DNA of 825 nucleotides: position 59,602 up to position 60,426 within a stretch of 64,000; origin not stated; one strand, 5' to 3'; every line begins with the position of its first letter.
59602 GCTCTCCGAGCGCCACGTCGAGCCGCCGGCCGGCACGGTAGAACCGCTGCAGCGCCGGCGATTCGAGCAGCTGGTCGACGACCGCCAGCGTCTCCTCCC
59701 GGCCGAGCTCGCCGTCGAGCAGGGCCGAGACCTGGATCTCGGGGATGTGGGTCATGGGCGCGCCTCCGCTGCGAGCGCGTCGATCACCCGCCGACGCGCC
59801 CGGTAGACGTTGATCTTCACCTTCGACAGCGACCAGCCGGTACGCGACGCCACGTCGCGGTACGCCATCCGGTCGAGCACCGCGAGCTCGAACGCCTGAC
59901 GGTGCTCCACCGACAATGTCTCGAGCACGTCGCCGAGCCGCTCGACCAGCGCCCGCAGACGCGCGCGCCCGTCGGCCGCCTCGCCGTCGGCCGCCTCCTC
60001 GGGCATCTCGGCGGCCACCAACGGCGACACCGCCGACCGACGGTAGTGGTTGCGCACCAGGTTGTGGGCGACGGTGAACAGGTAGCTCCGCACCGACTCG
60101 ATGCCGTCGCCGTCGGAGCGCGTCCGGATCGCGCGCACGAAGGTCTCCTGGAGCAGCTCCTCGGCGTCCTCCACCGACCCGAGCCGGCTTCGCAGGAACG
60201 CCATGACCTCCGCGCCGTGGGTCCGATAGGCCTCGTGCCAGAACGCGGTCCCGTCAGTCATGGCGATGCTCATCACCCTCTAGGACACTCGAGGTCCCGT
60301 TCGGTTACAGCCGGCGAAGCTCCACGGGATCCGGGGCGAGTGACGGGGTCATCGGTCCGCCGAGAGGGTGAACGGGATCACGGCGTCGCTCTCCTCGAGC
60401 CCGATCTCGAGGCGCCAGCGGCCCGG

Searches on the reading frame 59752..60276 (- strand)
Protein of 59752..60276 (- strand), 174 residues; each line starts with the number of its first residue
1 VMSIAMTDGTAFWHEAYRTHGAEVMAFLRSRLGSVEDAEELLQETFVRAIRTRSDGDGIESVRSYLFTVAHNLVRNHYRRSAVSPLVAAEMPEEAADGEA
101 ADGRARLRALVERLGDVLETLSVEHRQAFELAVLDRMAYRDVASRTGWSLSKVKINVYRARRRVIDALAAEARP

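Call 73: search_protein_families(library=ncbifam, proteins=[window:59752-60276:-], max_evalue=0.00001)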
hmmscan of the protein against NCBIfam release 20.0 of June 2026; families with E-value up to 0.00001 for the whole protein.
window:59752-60276:- (174 aa): 53 families (the best 25 are shown)
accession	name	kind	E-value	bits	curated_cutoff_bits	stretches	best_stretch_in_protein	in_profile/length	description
TIGR02950.1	SigM_subfam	subfamily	3.9e-23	82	147.95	1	15-164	4-154/159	RNA polymerase sigma factor, SigM family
TIGR02937.1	sigma70-ECF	superfamily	1.1e-21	77.1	42.9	1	15-166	5-163/165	sigma-70 family RNA polymerase sigma factor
NF009180.0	PRK12528.1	subfamily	1.9e-20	73.5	184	1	13-164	10-161/165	RNA polymerase sigma factor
TIGR02985.1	Sig70_bacteroi1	subfamily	1.5e-19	70.8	126.4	1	13-163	3-157/162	RNA polymerase sigma-70 factor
NF007232.0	PRK09651.1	subfamily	2.3e-19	70.1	185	1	2-161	2-161/173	RNA polymerase sigma factor FecI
TIGR02959.1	SigZ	equivalog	2.6e-19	69.7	168.65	1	19-168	3-148/170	RNA polymerase sigma factor SigZ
TIGR02989.1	Sig-70_gvs1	subfamily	3.3e-19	69.4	124.55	1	17-165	7-155/158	RNA polymerase sigma-70 factor, Rhodopirellula/Verrucomicrobium family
NF041727.1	ECF_sigma_FecI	equivalog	9.1e-19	68.1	260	1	3-160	3-160/169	ferric citrate uptake sigma factor FecI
NF009166.1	PRK12513.1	equivalog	1.3e-18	67.4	206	1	6-171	18-189/193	RNA polymerase sigma factor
NF058625.1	sigma_PG0214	equivalog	3.1e-18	66.1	130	1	23-169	16-162/170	GFO_1088 family ECF-type sigma factor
NF007215.0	PRK09637.1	equivalog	5.2e-18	65.7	212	1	15-167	5-153/181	RNA polymerase sigma factor SigZ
NF009175.0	PRK12523.1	equivalog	2e-16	60.5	271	1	11-169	10-168/172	RNA polymerase sigma factor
NF007226.0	PRK09644.1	equivalog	4.9e-16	59.2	199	1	15-166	5-155/166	RNA polymerase sigma factor SigM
NF009179.0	PRK12527.1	equivalog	5e-16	59.2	162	1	20-162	4-147/159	RNA polymerase sigma factor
NF009193.0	PRK12541.1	equivalog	1e-15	58.3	171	1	14-164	8-156/161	RNA polymerase sigma factor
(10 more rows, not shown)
